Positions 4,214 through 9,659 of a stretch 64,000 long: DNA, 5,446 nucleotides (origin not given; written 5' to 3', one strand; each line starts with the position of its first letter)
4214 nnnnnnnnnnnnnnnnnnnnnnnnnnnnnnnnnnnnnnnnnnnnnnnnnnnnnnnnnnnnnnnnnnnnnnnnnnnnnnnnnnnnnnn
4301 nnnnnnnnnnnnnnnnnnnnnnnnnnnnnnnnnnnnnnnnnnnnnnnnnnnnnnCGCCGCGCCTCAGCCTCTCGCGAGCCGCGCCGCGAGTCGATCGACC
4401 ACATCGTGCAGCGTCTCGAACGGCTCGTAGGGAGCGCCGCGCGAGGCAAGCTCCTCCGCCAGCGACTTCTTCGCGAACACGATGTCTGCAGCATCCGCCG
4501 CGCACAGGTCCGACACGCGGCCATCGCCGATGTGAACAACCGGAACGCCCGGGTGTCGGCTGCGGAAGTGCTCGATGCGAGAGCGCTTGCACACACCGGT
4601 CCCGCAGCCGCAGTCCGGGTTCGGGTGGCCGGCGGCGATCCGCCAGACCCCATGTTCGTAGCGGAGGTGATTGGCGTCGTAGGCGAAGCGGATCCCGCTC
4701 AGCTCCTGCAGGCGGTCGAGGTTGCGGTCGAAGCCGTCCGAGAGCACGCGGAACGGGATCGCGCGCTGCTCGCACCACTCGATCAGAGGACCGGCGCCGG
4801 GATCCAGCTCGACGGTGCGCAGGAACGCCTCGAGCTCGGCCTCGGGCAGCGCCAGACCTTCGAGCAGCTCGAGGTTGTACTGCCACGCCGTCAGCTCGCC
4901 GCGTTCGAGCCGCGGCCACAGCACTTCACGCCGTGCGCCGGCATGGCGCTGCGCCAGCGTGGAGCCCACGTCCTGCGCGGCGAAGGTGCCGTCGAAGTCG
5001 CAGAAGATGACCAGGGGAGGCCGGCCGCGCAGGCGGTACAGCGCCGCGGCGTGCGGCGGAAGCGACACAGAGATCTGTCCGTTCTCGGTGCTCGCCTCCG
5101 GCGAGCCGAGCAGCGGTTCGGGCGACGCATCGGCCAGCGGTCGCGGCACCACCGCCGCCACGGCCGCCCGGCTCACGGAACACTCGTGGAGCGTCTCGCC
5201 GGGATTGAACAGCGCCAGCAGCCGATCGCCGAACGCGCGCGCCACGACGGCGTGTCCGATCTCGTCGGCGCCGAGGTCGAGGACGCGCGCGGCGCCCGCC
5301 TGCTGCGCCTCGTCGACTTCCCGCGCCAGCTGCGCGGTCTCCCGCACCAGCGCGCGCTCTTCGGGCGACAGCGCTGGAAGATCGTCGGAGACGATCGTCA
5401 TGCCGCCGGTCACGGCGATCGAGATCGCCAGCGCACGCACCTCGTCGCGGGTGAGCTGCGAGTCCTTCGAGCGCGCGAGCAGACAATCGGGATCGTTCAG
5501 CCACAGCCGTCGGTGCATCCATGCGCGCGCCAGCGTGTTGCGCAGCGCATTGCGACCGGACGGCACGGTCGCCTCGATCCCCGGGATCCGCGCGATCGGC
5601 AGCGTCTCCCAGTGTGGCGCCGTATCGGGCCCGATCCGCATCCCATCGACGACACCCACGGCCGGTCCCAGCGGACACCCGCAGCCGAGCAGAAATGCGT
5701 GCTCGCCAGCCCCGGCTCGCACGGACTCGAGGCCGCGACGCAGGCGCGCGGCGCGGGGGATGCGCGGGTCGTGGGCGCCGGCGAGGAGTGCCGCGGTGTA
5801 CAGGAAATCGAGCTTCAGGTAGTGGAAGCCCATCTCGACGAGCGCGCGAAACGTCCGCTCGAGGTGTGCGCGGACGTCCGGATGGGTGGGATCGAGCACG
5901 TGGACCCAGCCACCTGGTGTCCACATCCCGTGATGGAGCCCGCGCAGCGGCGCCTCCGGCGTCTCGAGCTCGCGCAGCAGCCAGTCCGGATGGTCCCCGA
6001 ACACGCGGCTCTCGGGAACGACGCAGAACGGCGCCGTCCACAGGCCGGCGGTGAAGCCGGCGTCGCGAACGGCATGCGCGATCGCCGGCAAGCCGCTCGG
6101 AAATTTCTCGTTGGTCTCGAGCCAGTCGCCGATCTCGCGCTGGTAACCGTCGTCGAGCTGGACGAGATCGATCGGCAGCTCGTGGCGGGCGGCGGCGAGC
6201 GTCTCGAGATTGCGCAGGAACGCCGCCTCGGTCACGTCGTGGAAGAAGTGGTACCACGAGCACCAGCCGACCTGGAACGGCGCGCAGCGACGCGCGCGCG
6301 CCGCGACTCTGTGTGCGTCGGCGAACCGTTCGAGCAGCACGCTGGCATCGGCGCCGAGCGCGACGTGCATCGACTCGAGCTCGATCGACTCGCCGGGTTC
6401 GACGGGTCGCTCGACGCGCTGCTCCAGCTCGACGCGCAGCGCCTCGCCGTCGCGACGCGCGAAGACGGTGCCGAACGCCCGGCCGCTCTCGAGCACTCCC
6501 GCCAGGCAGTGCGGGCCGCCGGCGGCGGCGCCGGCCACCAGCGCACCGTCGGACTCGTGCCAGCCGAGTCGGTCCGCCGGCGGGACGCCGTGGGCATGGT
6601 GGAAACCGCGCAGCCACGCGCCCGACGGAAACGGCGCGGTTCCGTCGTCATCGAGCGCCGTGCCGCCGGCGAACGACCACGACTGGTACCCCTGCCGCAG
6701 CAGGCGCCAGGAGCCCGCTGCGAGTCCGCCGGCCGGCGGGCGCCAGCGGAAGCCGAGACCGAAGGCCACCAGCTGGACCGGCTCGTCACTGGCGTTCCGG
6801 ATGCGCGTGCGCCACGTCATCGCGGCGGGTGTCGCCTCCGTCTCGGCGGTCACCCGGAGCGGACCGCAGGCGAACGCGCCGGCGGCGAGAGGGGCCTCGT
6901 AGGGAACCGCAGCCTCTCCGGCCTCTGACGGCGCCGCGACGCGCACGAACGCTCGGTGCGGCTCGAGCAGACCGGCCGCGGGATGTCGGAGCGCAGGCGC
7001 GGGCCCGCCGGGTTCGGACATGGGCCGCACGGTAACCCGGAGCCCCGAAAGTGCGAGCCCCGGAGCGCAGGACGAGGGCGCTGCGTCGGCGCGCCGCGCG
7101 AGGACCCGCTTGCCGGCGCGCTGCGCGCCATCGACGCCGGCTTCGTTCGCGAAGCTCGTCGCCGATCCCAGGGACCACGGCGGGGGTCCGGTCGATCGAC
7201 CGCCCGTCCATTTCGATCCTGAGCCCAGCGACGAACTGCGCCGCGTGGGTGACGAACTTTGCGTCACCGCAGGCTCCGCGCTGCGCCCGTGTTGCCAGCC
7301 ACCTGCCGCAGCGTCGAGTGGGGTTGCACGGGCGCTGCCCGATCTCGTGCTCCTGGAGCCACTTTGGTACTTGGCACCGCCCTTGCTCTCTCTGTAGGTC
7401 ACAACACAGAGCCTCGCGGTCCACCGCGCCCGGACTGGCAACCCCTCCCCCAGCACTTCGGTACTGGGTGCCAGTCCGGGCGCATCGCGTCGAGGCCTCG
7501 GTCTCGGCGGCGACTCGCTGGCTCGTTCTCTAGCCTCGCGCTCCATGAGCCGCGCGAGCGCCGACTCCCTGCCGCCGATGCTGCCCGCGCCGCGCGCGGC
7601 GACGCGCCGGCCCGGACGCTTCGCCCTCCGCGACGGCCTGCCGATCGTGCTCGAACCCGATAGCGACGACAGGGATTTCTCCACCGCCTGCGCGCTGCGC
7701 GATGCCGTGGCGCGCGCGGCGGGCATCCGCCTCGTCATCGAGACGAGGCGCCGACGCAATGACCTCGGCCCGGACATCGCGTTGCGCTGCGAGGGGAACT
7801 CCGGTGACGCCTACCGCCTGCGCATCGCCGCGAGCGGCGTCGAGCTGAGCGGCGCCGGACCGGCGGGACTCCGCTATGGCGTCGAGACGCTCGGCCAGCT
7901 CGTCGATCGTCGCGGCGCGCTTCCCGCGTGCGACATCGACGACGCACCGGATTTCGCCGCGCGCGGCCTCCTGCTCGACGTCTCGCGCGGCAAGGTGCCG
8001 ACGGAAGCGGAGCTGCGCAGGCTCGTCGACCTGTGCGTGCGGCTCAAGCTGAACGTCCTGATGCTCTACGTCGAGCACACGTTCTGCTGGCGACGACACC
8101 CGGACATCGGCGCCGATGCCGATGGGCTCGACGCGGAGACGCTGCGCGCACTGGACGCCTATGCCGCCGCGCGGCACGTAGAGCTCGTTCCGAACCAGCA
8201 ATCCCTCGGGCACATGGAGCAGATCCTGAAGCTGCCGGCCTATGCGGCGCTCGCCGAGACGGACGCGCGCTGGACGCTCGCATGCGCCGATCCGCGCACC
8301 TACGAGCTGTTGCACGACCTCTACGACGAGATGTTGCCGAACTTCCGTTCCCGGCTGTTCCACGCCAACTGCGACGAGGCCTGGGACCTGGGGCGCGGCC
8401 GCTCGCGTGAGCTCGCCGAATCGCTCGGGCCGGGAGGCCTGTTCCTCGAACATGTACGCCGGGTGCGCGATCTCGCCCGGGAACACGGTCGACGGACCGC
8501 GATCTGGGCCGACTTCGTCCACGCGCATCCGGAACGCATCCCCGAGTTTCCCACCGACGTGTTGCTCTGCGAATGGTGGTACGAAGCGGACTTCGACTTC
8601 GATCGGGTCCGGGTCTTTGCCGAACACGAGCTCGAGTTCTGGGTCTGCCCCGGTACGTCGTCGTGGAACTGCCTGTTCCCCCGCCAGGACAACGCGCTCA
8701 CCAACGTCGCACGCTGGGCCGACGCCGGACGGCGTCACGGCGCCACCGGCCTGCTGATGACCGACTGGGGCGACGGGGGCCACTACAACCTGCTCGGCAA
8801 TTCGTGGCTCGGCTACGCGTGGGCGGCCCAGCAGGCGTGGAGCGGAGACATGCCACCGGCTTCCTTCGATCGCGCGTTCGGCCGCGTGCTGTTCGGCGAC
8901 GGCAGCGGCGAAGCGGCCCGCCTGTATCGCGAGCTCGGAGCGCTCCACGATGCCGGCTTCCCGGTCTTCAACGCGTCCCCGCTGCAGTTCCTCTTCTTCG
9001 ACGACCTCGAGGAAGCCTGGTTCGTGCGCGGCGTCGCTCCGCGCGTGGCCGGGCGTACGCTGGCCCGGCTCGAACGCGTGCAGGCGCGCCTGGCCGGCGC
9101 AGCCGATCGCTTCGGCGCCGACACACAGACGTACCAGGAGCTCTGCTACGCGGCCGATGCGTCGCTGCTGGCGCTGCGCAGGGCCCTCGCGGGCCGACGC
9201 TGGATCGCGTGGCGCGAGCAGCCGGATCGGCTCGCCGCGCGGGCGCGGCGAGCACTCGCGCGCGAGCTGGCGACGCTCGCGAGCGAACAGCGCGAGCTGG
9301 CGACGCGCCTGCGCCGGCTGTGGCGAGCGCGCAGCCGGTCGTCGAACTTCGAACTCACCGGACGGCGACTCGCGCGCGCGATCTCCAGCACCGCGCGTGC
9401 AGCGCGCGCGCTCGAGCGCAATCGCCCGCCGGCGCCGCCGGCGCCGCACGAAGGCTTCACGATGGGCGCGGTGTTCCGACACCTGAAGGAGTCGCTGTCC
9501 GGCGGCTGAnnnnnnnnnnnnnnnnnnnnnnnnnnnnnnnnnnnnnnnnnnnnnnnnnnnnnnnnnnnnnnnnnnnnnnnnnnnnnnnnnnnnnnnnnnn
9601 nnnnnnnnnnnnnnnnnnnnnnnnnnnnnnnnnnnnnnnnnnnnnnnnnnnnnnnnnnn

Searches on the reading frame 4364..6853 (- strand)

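Call 42: search_protein_families(library=pfam, max_evalue=0.00001, proteins=[window:4364-6853:-])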
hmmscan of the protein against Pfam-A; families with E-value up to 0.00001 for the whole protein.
window:4364-6853:- (829 aa): 2 families
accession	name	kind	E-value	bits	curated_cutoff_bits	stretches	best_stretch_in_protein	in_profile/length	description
PF02065.24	Melibiase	-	4.3e-14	52.7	27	1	215-349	59-190/347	Melibiase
PF12710.13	HAD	-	2.5e-09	38.3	27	1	616-786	1-188/189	haloacid dehalogenase-like hydrolase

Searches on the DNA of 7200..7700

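Call 45: search_rna_families(source=window, start=7200, end=7700, threshold=evalue, max_evalue=1)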
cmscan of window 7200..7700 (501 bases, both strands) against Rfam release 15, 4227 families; matches with E-value up to 1: 1.
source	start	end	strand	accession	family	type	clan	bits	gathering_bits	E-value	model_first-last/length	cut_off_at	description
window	7372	7404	+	RF02448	SpR20_sRNA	Gene; sRNA;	-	17.6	45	0.31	1-45/45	no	Streptococcus sRNA SpR20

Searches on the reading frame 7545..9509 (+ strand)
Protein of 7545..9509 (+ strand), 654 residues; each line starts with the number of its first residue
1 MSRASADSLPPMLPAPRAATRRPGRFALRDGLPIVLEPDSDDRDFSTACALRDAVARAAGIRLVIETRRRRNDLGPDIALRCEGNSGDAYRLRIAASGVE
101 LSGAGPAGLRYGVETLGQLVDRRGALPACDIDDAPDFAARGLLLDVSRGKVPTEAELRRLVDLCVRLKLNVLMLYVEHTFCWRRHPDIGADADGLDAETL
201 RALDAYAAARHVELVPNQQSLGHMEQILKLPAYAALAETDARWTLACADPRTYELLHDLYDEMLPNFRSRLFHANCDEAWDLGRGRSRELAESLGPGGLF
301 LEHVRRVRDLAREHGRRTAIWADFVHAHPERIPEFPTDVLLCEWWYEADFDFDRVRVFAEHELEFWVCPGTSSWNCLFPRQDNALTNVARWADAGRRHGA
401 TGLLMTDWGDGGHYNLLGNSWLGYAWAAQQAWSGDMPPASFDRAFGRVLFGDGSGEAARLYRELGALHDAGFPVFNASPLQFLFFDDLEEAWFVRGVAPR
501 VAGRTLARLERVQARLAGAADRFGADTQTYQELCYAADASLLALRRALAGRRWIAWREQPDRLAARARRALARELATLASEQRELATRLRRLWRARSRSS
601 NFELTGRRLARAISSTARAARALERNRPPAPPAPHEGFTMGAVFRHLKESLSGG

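Call 7: search_protein_families(library=pfam, max_evalue=0.01, proteins=[window:7545-9509:+])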
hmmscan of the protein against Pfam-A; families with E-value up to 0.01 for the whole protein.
window:7545-9509:+ (654 aa): 2 families
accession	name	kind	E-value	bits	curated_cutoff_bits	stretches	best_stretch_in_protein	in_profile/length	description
PF02838.20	Glyco_hydro_20b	-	2.6e-17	64.2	26.1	1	11-134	3-124/124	Glycosyl hydrolase family 20, domain 2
PF00728.28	Glyco_hydro_20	-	5.7e-13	49.4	22.3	1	137-349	1-243/348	Glycosyl hydrolase family 20, catalytic domain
